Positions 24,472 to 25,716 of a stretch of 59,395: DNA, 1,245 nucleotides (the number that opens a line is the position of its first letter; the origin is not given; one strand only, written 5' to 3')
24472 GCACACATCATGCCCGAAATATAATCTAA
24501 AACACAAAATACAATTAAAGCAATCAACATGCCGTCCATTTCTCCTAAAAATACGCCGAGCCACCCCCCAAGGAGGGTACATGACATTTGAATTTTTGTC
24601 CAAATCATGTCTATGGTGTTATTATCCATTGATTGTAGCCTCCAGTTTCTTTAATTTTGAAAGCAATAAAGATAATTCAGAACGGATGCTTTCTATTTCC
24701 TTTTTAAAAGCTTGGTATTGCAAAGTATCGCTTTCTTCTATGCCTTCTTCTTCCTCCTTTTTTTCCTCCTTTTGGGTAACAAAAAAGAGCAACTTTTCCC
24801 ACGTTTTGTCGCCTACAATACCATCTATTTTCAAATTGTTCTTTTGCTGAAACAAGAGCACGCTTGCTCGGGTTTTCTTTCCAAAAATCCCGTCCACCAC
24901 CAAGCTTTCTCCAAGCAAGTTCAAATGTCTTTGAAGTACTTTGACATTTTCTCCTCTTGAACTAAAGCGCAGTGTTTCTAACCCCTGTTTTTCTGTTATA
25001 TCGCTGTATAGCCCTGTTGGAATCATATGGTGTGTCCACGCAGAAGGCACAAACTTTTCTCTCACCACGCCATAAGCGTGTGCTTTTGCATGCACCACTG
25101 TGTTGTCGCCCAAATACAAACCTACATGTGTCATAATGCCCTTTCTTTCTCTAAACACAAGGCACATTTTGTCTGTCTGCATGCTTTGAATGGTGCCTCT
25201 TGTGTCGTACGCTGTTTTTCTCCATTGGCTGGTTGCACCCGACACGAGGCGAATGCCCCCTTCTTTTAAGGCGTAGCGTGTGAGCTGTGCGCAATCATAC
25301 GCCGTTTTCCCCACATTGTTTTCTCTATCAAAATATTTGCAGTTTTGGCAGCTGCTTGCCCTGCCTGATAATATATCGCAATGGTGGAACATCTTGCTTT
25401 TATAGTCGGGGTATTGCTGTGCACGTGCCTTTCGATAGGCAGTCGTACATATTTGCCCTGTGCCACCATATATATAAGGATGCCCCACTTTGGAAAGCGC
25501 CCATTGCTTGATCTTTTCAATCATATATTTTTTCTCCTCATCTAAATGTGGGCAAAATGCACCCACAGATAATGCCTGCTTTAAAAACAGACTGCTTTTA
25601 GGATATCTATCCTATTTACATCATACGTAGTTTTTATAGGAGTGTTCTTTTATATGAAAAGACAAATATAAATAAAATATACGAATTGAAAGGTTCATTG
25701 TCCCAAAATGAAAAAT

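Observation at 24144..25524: Orphan TcdE-type holin + leaderless NlpC/P60 hydrolase next to leaderless module proteins: candidate holin-dependent export or mother-cell lysis cassette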

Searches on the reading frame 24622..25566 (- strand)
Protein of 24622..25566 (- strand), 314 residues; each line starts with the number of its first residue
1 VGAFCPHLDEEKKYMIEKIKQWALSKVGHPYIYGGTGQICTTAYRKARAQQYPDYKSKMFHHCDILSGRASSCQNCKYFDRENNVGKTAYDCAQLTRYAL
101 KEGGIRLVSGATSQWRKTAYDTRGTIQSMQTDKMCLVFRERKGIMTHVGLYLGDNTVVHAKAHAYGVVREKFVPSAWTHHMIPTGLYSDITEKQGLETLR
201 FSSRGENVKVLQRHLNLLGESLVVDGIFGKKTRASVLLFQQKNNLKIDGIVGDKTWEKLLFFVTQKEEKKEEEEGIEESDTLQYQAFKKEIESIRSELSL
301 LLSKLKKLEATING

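Call 3: search_protein_families(library=pfam, proteins=[window:24622-25566:-], max_evalue=0.01)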
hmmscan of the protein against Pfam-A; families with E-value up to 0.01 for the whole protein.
window:24622-25566:- (314 aa): 3 families
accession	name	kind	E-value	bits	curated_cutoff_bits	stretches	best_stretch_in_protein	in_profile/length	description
PF01471.23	PG_binding_1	-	8.2e-16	58.4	23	1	204-259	1-57/57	Putative peptidoglycan binding domain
PF00877.26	NLPC_P60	-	3e-10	40.5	23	1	87-181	11-100/105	NlpC/P60 family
PF09374.15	PG_binding_3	-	3.8e-06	27.4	24.6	1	208-236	3-31/76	Predicted Peptidoglycan domain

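Call 4: search_protein_families(library=phrogs, proteins=[window:24622-25566:-], max_evalue=0.001)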
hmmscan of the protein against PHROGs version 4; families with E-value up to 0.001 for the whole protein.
window:24622-25566:- (314 aa): 12 families
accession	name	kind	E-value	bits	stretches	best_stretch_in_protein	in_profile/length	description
phrog_2649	-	lysis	7.7e-19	69.6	1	189-271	165-245/261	endolysin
phrog_1224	-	head and packaging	9.5e-16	59.1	1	198-266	3-72/438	endolysin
phrog_1493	-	lysis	3.3e-15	57.2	1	201-279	243-320/394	endolysin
phrog_329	-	tail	8.4e-11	41.8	1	85-235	555-706/949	minor tail protein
phrog_12508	-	unknown function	1.2e-07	32.5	1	86-162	161-234/260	-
phrog_1512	-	lysis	1.7e-06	29.3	1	193-277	172-260/314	endolysin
phrog_16428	-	lysis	1.9e-05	24.5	1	211-255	470-514/520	endolysin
phrog_6707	-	lysis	2.2e-05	24.5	1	195-261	175-244/311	endolysin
phrog_25111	-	tail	2.3e-05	24.7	1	87-184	235-328/333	tail protein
phrog_400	-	tail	0.00068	19.7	1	86-161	553-625/654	tail protein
phrog_6219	-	lysis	0.00072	20.2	0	190-268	233-316/326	endolysin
phrog_1015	-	tail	0.00076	19.2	1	87-180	682-784/795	tail protein with lysin activity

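Call 13: find_homologous_proteins(query=window:24622-25524:-)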
Query window:24622-25524:- (300 aa): 635 proteins with E <= 0.001 among 1647 candidates; the best 120 are listed.
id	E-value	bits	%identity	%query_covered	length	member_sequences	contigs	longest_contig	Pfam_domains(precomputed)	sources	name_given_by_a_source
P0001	1.6e-199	679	100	100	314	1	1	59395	PF09374.16,PF00877.26,PF01471.24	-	-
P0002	1.2e-76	276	52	81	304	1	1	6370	PF00877.26,PF01471.24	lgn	-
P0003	1.1e-75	273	51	81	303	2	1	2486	PF00877.26,PF01471.24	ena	-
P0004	1.1e-75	273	51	89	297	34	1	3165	PF09374.16,PF00877.26,PF01471.24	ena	-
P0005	2.2e-74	268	51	81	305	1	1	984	PF09374.16,PF00877.26,PF01471.24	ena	-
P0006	5.1e-74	267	51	81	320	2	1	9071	PF09374.16,PF00877.26,PF01471.24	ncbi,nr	ncbi:MAG: peptidoglycan-binding protein [Clostridia bacterium]|nr:peptidoglycan-binding protein [Clo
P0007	1.9e-73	265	50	85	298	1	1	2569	PF09374.16,PF00877.26,PF01471.24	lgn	-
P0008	9.7e-73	263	53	81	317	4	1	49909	PF09374.16,PF00877.26,PF01471.24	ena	-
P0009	3.2e-72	261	46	97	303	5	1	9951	PF09374.16,PF01471.24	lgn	-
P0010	4.3e-72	261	44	99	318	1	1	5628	PF00877.26,PF01471.24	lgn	-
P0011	1.2e-71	259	50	81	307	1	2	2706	PF09374.16,PF00877.26,PF01471.24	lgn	-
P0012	1.3e-71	259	43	99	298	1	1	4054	PF00877.26,PF01471.24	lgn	-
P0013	1.7e-71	259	51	83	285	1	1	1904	PF09374.16,PF00877.26,PF01471.24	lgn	-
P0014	2.5e-71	258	44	97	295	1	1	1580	PF09374.16,PF00877.26,PF01471.24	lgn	-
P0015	3.3e-71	258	45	97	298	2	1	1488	PF00877.26,PF01471.24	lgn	-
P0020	9.6e-71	256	44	98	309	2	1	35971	PF09374.16,PF00877.26,PF01471.24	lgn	-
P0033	2.2e-68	249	47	86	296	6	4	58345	PF09374.16,PF00877.26,PF01471.24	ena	-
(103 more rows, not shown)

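Call 14: search_protein_families(library=ncbifam, proteins=[window:24622-25524:-], max_evalue=0.01)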
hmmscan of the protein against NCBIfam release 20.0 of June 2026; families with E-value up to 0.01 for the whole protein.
window:24622-25524:- (300 aa): 12 families
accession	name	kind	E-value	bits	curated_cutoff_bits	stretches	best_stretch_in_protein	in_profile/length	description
TIGR02869.1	spore_SleB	equivalog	1.9e-13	50.7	236.5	1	184-267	6-90/201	spore cortex-lytic enzyme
NF052335.1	PdgHdaseHSB129560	equivalog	6.3e-09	35.6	500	1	189-255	204-271/330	peptidoglycan hydrolase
NF052336.1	PdgHdaseHSB100310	equivalog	1.5e-08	34.3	500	1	190-254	190-255/316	peptidoglycan hydrolase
NF010495.0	PRK13914.1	equivalog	4.3e-06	26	647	1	72-168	387-476/481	invasion associated endopeptidase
NF033742.1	NlpC_p60_RipB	exception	1.3e-05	24.9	335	1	69-153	108-186/206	NlpC/P60 family peptidoglycan endopeptidase RipB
NF033743.1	NlpC_inact_RipD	exception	1.7e-05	24.4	215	1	2-150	35-161/181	NlpC/P60 family peptidoglycan-binding protein RipD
NF052377.1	lmo1851_S41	exception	2.1e-05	23.4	725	1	173-255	372-455/468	lmo1851 family serine protease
NF038345.1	wall_hydro_RipC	exception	0.00018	21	425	0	72-152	272-343/362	peptidoglycan hydrolase RipC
NF040678.1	EntFM_CwpFM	equivalog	0.00018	20.7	720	1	51-168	314-425/430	enterotoxin EntFM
NF040573.1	holin_dep_muram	equivalog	0.0028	17.5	240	0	191-223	95-127/200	holin-associated N-acetylmuramidase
NF008096.1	PRK10838.1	equivalog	0.0046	16.7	186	0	112-164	125-176/189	bifunctional murein DD-endopeptidase/murein LD-carboxypeptidase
NF033741.1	NlpC_p60_RipA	exception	0.0053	15.8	625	0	72-147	362-431/457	NlpC/P60 family peptidoglycan endopeptidase RipA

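Call 15: find_encoding_contigs(protein=P0008, flank=10000, max_places=2)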
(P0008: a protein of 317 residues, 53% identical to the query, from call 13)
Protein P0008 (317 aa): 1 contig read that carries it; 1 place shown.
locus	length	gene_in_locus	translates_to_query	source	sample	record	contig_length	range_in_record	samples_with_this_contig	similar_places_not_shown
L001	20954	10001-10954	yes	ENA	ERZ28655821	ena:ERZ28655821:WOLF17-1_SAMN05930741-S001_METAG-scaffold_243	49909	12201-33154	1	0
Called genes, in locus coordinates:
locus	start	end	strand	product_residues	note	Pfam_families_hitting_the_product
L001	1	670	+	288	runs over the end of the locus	PF13306:LRR_5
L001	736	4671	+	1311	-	-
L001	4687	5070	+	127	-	PF20458:DUF6711 (weak)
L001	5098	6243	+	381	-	-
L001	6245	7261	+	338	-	-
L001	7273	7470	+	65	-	-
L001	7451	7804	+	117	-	-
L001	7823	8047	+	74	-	-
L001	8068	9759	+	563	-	-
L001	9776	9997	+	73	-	-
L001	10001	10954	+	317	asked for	PF00877:NLPC_P60 (weak), PF01471:PG_binding_1, PF09374:PG_binding_3 (faint)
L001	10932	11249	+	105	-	-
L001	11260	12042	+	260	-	PF00149:Metallophos (weak)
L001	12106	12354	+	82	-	-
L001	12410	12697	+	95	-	-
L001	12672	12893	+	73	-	-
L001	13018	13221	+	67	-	-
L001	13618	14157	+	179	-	-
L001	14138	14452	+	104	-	-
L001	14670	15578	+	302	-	-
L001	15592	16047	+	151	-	-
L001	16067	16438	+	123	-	-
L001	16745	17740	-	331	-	PF14657:Arm-DNA-bind_4 (faint), PF00589:Phage_integrase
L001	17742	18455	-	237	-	PF06114:Peptidase_M78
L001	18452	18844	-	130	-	PF12844:HTH_19, PF13560:HTH_31, PF01381:HTH_3, PF13443:HTH_26 (weak)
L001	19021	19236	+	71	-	PF13560:HTH_31, PF01381:HTH_3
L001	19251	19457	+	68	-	-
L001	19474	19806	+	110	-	-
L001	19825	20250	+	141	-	-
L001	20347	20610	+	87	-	-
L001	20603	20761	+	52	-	-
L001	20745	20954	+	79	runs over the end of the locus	PF01381:HTH_3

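Call 16: find_encoding_contigs(protein=P0033, flank=10000, max_places=2)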
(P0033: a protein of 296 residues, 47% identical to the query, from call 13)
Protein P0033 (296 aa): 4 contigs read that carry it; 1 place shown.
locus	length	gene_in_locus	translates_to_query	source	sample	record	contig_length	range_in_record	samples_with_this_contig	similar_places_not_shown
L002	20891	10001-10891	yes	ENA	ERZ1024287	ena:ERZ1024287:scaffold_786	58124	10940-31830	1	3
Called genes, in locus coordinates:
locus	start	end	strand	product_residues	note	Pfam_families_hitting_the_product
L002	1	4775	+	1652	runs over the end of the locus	PF20155:TMP_3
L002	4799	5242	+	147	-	-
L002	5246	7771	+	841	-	-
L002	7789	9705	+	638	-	-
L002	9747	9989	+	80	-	-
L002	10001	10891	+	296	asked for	PF00877:NLPC_P60 (weak), PF01471:PG_binding_1, PF09374:PG_binding_3 (faint)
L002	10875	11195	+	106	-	-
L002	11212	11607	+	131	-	-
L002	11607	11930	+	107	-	-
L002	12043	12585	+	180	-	-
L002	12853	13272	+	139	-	-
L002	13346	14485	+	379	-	PF14659:Phage_int_SAM_3, PF22022:Phage_int_M, PF00589:Phage_integrase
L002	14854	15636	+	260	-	PF00149:Metallophos (weak)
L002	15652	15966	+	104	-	-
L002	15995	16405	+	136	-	-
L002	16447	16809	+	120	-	-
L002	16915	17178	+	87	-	-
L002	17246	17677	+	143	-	-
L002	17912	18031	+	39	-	-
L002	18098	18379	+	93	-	-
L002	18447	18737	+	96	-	-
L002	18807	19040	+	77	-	-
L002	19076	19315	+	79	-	-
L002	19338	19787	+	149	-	-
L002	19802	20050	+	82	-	-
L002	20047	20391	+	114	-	-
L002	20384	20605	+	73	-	PF24875:DUF7736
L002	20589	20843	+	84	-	-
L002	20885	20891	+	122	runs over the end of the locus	-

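Call 17: find_encoding_contigs(protein=P0020, flank=10000, max_places=2)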
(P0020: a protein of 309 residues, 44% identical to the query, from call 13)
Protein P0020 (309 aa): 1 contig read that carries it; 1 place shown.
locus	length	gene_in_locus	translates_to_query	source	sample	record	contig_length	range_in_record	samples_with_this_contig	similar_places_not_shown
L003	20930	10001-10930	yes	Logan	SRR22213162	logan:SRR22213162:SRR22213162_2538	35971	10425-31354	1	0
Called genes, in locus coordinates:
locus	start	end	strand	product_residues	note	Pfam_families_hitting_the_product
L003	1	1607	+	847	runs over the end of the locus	-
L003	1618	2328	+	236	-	-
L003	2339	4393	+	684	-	PF06605:Prophage_tail (weak)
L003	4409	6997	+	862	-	-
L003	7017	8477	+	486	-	PF01391:Collagen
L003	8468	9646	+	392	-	-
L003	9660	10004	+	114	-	-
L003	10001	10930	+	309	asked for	PF00877:NLPC_P60 (weak), PF01471:PG_binding_1, PF09374:PG_binding_3 (faint)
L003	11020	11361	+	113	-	-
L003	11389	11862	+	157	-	PF05105:Phage_holin_4_1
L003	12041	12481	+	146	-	-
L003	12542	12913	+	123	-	-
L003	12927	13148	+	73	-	PF02915:Rubrerythrin (weak)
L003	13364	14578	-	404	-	PF00589:Phage_integrase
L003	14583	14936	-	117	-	-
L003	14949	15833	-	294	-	PF01381:HTH_3, PF12844:HTH_19, PF13443:HTH_26 (weak), PF13560:HTH_31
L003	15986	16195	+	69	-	-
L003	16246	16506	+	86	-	-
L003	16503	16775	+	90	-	PF12728:HTH_17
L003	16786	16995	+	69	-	PF14354:Lar_restr_allev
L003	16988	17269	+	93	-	-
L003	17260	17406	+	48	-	-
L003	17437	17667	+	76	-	-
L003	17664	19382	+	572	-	PF00176:SNF2-rel_dom, PF00270:DEAD (weak), PF04851:ResIII, PF00271:Helicase_C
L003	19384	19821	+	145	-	PF23984:DUF7307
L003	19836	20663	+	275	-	-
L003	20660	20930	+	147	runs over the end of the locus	-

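Call 30: search_dna_similar(query=window:24622-25524:-, collection=phages, mode=protein, max_rows=15)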
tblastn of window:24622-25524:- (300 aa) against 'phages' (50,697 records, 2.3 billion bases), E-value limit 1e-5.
Records with a match: 313; places in all: 314; records where one place covers at least 80% of the query: 1.
Best place of each record, by identity: <60% 313.
By first word of the organism name: Salmonella 164; Escherichia 27; Dickeya 19; Microbacterium 15; Bacteriophage 14; Rhizobium 11; Acinetobacter 8; Burkholderia 7; Vibrio 6; Shigella 6; and 19 more.
By host as written in the record: - 44; Salmonella enterica 26; Salmonella enterica subsp. enterica serovar Enteritidis PT1 21; Salmonella enterica subsp. enterica serovar Typhimurium 14; Dickeya solani 11; Escherichia coli O157:H7 11; Salmonella sp. 10; Salmonella enterica serovar Typhimurium 7; and 96 more.
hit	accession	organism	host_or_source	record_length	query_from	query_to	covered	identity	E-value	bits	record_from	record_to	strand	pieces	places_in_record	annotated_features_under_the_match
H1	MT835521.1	Bacteriophage sp.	human fecal samples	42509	3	246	81%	40.2%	9e-54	194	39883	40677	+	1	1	record has no annotation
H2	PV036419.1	Christensenellales phage NatCom_6392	Christensenellales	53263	13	251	80%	27.3%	9e-11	68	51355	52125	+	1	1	endolysin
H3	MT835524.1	Bacteriophage sp.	human fecal samples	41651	55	225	57%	30.2%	1e-9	65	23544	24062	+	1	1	record has no annotation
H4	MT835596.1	Bacteriophage sp.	human fecal samples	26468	5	180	59%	25.4%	2e-6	55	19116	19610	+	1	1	record has no annotation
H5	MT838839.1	Bacteriophage sp.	human fecal samples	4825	128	245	39%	36.4%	3e-14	79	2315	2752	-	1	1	record has no annotation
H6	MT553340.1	Microbacterium phage Glamour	Microbacterium foliorum NRRL B-24224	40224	164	250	29%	42.9%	9e-10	65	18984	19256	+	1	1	22: lysin A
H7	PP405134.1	Microbacterium phage Shamu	Microbacterium foliorum NRRL B-24224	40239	164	250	29%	42.9%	9e-10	65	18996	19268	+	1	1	23: endolysin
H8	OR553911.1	Microbacterium phage ChikPic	Microbacterium foliorum NRRL B-24224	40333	164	250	29%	42.9%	9e-10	65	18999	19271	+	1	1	23: endolysin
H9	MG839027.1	Microbacterium phage Eleri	Microbacterium foliorum NRRL B-24224 SEA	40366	164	250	29%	42.9%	9e-10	65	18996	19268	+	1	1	23: lysin A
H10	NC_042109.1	Microbacterium phage Eleri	Microbacterium foliorum NRRL B-24224 SEA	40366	164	250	29%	42.9%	9e-10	65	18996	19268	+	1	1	23: endolysin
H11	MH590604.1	Microbacterium phage ColaCorta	Microbacterium foliorum NRRL B-24224 SEA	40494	164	250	29%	42.9%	9e-10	65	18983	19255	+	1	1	23: lysin A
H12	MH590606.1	Microbacterium phage Andromedas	Microbacterium foliorum NRRL B-24224 SEA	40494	164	250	29%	42.9%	9e-10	65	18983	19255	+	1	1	23: lysin A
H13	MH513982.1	Microbacterium phage Sansa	Microbacterium foliorum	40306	164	250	29%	42.9%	1e-9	65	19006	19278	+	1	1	22: lysin A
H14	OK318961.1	Microbacterium phage Saratos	Microbacterium foliorum NRRL B-24224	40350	164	250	29%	41.8%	2e-9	64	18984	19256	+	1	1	23: endolysin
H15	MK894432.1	Microbacterium phage Finny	Microbacterium foliorum NRRL B-24224 SEA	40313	164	250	29%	41.8%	4e-9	63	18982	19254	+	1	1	23: lysin A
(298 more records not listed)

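Call 51: find_related_loci(query=A3, collection=viral_contigs, flank=6000)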
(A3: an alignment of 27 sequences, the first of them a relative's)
Query A3 (314 aa) in viral_contigs; peptide patterns used: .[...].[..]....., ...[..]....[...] (x = any residue, [..] = any of these).
87 stretches matched a pattern; 79 encode a relative of the query (tblastn E <= 1e-3); 78 distinct loci.
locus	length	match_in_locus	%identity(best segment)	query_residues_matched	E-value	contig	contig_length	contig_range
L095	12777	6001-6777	51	17-282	1e-81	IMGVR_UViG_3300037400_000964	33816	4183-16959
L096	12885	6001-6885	44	19-310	1e-74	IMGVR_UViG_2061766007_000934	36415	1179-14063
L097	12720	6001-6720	49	17-259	1e-72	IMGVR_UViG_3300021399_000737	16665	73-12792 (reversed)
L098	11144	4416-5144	47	19-263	4e-71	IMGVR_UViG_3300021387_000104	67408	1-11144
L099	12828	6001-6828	45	17-278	2e-68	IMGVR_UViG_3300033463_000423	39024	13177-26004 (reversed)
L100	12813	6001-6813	43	17-260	9e-61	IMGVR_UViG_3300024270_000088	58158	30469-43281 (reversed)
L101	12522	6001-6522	55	16-187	2e-59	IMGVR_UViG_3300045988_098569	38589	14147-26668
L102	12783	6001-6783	42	17-259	1e-59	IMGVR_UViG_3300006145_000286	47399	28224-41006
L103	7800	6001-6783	42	17-259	1e-59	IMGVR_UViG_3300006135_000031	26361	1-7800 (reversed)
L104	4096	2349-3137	42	19-260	3e-58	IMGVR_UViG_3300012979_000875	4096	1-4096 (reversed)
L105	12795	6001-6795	39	17-260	2e-57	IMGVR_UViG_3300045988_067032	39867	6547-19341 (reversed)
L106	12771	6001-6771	43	17-260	1e-56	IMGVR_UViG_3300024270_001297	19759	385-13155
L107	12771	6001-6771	43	17-260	1e-56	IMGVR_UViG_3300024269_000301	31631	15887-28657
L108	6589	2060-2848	41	19-260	3e-56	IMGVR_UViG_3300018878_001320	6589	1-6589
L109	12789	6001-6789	41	19-260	3e-56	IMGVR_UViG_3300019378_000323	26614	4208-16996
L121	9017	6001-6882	37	17-259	1e-55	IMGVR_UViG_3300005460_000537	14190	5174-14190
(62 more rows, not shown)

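Call 66: search_solved_structures(query=window:24622-25524:-, max_evalue=0.01)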
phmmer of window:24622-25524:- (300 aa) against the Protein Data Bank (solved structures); distinct sequences matched with E-value up to 0.01: 15.
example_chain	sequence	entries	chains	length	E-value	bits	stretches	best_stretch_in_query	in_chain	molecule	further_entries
7rum_A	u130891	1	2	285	1.4e-09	40.9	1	181-245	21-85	Endolysin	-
5nm7_G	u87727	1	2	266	1.9e-09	40.4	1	183-245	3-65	Peptidoglycan-binding domain 1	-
5tv7_A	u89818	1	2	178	3.5e-09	39.5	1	183-245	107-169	Putative peptidoglycan-binding/hydrolysing protein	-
3bkh_A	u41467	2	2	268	2.5e-07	33.4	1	182-246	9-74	lytic transglycosylase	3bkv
9xps_S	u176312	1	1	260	3.5e-07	33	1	183-246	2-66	Endolysin gp144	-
4xxt_A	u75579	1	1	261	7.2e-06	28.6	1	184-245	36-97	Fusion of predicted Zn-dependent amidase/peptidase (Cell wall hydrolase/DD-carboxypeptidas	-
9ubf_A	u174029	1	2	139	2.6e-05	26.8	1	56-171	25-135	Cell wall hydrolase Tn916-like,CTn7-Orf16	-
4hpe_A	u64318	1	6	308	9.1e-05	25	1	56-171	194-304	Putative cell wall hydrolase Tn916-like,CTn1-Orf17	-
7cfl_A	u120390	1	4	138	0.00011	24.8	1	72-150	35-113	Putative cell wall hydrolase phosphatase-associated protein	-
6tci_A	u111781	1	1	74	0.00075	22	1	186-246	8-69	Spore cortex-lytic enzyme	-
1lbu_A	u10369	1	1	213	0.00091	21.8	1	184-246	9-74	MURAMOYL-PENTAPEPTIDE CARBOXYPEPTIDASE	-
2hbw_A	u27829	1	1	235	0.0027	20.2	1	58-152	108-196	NLP/P60 protein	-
4fet_B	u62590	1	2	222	0.0033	19.9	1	186-250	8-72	Spore cortex-lytic enzyme prepeptide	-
23tz_A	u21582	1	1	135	0.0074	18.8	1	68-153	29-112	Peptidoglycan DL-endopeptidase CwlO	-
8wt3_A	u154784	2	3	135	0.0074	18.8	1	68-153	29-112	Peptidoglycan DL-endopeptidase CwlO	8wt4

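Call 73: search_protein_families(library=pfam, proteins=[L099:6905-7405:+, L121:7024-7449:+, L001:10932-11249:+, L002:10875-11195:+], max_evalue=0.001)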
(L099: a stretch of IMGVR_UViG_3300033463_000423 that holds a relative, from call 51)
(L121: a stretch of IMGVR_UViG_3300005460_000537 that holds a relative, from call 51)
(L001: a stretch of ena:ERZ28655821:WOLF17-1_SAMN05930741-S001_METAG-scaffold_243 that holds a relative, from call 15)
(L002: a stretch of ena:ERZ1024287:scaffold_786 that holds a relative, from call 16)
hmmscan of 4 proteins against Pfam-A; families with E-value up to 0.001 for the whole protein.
L099:6905-7405:+ (166 aa): 1 family
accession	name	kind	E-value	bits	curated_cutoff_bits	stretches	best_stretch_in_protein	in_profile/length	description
PF05105.17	Phage_holin_4_1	-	1.4e-29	102.9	22.2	1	22-144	2-115/116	Bacteriophage holin family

L121:7024-7449:+ (141 aa): 1 family
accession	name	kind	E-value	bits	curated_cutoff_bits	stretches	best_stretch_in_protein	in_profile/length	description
PF05105.17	Phage_holin_4_1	-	8.9e-37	126.2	22.2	1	15-134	2-116/116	Bacteriophage holin family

L001:10932-11249:+ (105 aa): 0 families

L002:10875-11195:+ (106 aa): 1 family
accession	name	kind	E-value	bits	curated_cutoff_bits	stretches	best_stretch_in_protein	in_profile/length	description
PF02915.23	Rubrerythrin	-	0.00035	21.4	22.8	1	8-95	3-92/137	Rubrerythrin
